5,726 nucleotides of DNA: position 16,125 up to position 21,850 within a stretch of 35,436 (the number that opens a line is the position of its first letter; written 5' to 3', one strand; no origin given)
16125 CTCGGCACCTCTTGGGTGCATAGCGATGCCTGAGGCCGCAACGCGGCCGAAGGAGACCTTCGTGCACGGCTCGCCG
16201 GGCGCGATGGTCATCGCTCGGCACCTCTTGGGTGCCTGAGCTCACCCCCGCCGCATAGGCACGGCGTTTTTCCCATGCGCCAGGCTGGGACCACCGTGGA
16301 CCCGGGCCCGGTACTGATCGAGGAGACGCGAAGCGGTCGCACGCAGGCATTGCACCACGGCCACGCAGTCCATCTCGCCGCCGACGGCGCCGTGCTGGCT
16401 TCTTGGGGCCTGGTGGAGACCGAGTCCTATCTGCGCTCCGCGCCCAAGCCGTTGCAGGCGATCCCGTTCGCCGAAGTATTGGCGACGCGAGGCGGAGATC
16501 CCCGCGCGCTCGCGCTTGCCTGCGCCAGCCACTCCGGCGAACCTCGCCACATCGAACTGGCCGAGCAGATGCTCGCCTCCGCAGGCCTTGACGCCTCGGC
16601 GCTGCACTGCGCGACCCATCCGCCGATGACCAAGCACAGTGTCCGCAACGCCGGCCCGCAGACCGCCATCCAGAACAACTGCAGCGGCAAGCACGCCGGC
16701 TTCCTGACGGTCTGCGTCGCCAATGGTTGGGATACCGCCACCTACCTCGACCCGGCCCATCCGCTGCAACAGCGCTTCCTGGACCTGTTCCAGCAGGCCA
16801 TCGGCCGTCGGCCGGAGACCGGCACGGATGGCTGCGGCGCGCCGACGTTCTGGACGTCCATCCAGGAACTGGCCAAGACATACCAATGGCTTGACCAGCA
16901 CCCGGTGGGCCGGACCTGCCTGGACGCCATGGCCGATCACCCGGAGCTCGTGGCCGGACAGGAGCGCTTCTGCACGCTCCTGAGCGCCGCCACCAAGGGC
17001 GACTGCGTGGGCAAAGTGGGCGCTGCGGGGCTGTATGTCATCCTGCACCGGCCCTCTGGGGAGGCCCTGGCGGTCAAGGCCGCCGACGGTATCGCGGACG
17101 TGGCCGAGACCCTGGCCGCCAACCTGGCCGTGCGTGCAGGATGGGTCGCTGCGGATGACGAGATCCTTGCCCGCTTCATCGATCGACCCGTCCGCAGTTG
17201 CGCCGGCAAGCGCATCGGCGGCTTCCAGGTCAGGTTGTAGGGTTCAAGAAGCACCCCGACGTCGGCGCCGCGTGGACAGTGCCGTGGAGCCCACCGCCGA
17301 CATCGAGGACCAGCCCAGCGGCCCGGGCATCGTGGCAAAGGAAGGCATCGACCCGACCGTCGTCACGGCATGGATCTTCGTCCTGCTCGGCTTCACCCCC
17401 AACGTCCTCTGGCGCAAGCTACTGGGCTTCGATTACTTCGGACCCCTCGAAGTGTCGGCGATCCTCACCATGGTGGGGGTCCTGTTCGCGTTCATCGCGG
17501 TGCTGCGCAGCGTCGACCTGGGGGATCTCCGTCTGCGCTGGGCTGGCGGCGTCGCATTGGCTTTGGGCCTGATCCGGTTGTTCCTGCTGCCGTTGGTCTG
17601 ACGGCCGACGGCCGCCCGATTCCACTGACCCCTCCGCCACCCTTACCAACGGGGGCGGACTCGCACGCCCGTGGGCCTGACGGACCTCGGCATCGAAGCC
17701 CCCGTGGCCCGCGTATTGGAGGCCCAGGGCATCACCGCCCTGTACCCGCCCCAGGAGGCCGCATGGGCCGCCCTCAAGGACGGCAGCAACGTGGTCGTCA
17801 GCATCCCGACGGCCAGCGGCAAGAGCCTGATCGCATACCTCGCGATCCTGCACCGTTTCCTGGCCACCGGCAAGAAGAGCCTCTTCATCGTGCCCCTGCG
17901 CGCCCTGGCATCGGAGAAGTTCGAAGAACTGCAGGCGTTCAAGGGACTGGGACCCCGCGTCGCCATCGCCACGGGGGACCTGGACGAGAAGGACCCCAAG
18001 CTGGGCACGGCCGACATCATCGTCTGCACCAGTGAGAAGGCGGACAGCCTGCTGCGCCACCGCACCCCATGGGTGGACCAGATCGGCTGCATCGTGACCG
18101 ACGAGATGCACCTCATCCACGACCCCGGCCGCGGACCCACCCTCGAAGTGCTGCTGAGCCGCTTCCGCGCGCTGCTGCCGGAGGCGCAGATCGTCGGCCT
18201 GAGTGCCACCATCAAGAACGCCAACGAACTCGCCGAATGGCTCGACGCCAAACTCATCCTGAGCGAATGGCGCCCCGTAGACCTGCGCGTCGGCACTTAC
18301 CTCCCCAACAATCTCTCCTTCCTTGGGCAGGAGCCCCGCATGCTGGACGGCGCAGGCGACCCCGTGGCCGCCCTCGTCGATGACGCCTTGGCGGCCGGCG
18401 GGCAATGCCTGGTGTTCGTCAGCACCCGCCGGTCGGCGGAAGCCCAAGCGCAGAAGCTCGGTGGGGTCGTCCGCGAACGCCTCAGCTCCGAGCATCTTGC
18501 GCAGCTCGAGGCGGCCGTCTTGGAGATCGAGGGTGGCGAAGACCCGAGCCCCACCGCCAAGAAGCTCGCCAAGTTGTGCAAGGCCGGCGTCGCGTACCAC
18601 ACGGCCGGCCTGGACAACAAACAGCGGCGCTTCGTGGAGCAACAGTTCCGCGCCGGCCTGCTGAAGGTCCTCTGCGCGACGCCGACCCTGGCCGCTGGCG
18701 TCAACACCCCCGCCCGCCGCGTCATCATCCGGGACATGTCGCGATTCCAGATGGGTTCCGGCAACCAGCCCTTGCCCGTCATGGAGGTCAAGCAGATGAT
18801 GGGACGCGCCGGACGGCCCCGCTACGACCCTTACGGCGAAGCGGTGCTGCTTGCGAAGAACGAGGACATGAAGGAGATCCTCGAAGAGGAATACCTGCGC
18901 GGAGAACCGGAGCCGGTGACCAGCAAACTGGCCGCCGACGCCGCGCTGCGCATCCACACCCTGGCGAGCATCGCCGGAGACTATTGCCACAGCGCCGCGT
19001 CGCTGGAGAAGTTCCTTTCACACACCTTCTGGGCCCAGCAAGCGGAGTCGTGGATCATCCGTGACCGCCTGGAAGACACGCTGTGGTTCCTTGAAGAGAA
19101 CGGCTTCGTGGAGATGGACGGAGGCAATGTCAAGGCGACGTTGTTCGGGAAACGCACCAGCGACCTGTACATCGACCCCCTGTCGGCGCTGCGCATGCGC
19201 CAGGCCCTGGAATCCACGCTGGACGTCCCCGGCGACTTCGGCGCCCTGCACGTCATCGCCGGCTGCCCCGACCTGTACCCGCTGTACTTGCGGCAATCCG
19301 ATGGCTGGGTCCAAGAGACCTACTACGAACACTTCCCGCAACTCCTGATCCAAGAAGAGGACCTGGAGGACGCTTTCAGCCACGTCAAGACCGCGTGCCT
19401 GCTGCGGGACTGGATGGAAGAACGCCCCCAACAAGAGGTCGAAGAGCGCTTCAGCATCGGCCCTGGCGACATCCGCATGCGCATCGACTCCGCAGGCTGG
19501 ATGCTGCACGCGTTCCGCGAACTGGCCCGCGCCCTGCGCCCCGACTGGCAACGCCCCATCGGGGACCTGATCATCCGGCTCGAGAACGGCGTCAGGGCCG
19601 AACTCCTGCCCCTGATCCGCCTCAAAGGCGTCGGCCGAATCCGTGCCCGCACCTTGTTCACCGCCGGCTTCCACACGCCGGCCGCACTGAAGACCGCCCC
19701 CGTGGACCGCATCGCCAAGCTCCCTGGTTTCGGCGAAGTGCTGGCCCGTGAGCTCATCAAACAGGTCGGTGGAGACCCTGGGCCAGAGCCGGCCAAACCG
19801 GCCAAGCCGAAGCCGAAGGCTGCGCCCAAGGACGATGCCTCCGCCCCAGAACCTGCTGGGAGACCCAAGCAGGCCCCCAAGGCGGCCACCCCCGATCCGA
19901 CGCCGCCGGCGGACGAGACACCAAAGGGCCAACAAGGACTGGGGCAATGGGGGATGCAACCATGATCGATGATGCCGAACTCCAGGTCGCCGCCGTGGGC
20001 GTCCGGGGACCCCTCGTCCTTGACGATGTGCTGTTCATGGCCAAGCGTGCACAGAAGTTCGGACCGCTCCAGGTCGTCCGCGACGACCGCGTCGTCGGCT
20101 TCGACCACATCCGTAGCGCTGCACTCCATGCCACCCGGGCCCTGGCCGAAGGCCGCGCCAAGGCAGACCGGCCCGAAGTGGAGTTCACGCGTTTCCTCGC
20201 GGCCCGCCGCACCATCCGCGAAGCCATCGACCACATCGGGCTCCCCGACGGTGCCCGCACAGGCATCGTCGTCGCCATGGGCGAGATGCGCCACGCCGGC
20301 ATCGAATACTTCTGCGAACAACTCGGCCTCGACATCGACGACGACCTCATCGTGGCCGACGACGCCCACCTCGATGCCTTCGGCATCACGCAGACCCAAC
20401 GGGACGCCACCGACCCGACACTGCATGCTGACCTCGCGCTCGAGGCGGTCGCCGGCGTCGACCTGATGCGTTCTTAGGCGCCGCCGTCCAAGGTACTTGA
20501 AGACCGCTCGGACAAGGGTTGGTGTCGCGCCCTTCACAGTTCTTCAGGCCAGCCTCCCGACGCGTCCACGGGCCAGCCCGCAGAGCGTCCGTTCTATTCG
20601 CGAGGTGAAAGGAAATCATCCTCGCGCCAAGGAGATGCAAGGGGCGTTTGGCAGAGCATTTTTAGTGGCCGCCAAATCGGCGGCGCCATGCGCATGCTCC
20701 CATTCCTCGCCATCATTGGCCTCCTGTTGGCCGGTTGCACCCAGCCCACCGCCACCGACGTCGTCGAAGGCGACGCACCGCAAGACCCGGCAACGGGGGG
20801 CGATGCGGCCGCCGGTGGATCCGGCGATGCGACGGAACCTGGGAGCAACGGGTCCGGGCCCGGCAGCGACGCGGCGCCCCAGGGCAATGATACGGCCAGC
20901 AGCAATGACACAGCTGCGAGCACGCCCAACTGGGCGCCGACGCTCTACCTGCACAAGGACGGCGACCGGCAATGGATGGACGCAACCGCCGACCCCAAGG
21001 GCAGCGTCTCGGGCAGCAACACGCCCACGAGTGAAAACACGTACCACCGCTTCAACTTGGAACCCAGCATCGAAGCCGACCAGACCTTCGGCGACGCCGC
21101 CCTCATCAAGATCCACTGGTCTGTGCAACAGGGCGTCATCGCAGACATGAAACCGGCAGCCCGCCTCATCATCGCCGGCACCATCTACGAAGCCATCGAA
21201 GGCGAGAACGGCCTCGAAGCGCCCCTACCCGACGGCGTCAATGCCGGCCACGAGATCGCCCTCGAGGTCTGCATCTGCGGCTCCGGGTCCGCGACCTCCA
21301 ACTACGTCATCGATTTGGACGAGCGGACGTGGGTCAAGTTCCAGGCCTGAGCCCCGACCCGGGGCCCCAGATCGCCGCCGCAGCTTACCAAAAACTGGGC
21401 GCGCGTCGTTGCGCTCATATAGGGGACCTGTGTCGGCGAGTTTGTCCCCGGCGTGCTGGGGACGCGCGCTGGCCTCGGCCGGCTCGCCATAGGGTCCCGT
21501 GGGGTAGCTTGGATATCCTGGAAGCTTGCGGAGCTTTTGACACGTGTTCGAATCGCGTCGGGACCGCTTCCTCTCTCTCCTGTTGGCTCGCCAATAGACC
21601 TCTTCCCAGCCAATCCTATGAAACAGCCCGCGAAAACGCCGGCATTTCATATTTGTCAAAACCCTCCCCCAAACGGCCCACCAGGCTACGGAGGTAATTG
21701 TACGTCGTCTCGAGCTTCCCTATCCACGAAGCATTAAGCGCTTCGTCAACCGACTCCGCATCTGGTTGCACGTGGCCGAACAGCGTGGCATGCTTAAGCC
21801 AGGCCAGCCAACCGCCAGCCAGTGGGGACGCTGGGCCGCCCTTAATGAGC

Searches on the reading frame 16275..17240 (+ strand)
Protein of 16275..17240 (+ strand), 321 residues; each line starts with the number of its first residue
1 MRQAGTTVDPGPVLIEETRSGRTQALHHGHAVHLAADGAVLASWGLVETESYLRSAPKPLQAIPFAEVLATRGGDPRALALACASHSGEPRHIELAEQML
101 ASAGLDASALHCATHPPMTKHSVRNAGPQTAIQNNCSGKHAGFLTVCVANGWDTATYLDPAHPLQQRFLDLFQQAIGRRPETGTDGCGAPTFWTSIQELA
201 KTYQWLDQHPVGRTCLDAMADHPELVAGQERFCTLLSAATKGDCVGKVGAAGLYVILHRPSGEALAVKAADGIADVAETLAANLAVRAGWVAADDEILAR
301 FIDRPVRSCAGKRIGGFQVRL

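Call 109: search_protein_families(library=pfam, max_evalue=0.00001, proteins=[window:16275-17240:+])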
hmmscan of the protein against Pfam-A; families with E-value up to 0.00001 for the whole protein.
window:16275-17240:+ (321 aa): 1 family
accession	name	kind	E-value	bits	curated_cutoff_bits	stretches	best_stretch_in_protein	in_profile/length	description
PF06089.17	Asparaginase_II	-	3.1e-87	293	25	1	15-317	1-320/322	L-asparaginase II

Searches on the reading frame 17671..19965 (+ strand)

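Call 109: search_protein_families(library=pfam, max_evalue=0.00001, proteins=[window:17671-19965:+])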
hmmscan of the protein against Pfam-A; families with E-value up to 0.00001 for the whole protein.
window:17671-19965:+ (764 aa): 7 families
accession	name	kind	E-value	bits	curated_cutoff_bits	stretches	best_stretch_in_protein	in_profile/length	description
PF00270.35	DEAD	-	1.7e-32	112.9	26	1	26-185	2-165/167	DEAD/DEAH box helicase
PF21280.2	Helicase_dom4_arc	-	1.2e-28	99.9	27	1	524-640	2-125/125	Archaeal helicase, domain 4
PF14520.12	HHH_5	-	5.3e-12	46.5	27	1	647-698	3-54/57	Helix-hairpin-helix domain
PF00271.37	Helicase_C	-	3.1e-11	43.9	23.5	1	302-383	38-109/110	Helicase conserved C-terminal domain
PF04851.21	ResIII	-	7.9e-11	42.6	22.5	1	24-182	4-163/164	Type III restriction enzyme, res subunit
PF22527.2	DEXQc_Suv3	-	1.7e-06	28.1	27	1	46-159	21-115/154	DEXQ-box helicase domain of Suv3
PF20470.4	HTH_61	-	5.8e-06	27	24.3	0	389-481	1-92/92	Helix-turn-helix domain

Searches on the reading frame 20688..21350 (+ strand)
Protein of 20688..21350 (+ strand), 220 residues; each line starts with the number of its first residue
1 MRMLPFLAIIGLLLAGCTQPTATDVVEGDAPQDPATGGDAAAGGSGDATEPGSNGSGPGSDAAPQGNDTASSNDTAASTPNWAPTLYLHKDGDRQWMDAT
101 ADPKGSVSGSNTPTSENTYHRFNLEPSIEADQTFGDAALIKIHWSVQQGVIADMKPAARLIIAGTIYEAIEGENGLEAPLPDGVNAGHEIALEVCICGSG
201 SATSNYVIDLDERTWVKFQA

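Call 8: search_protein_families(library=pfam, max_evalue=1, proteins=[window:20688-21350:+])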
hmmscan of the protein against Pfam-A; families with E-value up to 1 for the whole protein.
window:20688-21350:+ (220 aa): 0 families

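Call 32: find_encoding_contigs(protein=window:20688-21350:+, flank=10000, max_places=10)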
Protein window:20688-21350:+ (220 aa): 1 contig read that carries it; 1 place shown.
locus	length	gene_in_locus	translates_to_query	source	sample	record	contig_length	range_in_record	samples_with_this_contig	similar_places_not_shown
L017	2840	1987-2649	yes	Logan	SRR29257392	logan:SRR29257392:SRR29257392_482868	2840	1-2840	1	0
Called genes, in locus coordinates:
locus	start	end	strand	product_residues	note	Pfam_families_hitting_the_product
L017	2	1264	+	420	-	?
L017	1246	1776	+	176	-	-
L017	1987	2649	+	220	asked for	-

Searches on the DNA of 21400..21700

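Call 78: search_rna_families(source=window, start=21400, end=21700, threshold=evalue, max_evalue=1, show_alignments=1)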
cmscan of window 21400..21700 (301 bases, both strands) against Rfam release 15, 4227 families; matches with E-value up to 1: 1.
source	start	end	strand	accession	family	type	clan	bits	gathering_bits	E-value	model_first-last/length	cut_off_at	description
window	21493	21566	+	RF00005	tRNA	Gene; tRNA;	CL00001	49.6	29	6.1e-10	1-71/71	no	tRNA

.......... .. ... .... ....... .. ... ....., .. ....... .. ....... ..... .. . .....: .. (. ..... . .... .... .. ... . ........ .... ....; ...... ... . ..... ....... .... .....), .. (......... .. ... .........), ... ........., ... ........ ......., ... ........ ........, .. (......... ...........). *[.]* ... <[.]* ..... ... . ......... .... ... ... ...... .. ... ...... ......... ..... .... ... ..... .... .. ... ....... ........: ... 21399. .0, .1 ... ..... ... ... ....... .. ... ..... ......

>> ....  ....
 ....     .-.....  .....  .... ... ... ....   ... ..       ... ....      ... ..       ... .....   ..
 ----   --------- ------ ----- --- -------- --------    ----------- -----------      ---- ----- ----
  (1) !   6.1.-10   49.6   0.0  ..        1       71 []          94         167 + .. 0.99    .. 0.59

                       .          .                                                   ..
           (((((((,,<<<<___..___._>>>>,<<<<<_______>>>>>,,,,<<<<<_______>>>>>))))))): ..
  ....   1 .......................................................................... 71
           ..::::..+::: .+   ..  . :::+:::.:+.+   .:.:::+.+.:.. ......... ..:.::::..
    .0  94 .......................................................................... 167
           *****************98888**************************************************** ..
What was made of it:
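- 21493..21567 (+): tRNA-Arg (anticodon GCG), the integration target. Its 3' 23 nt form the att core. Rfam RF00005 at 49.6 bits when searched locally (call 78).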
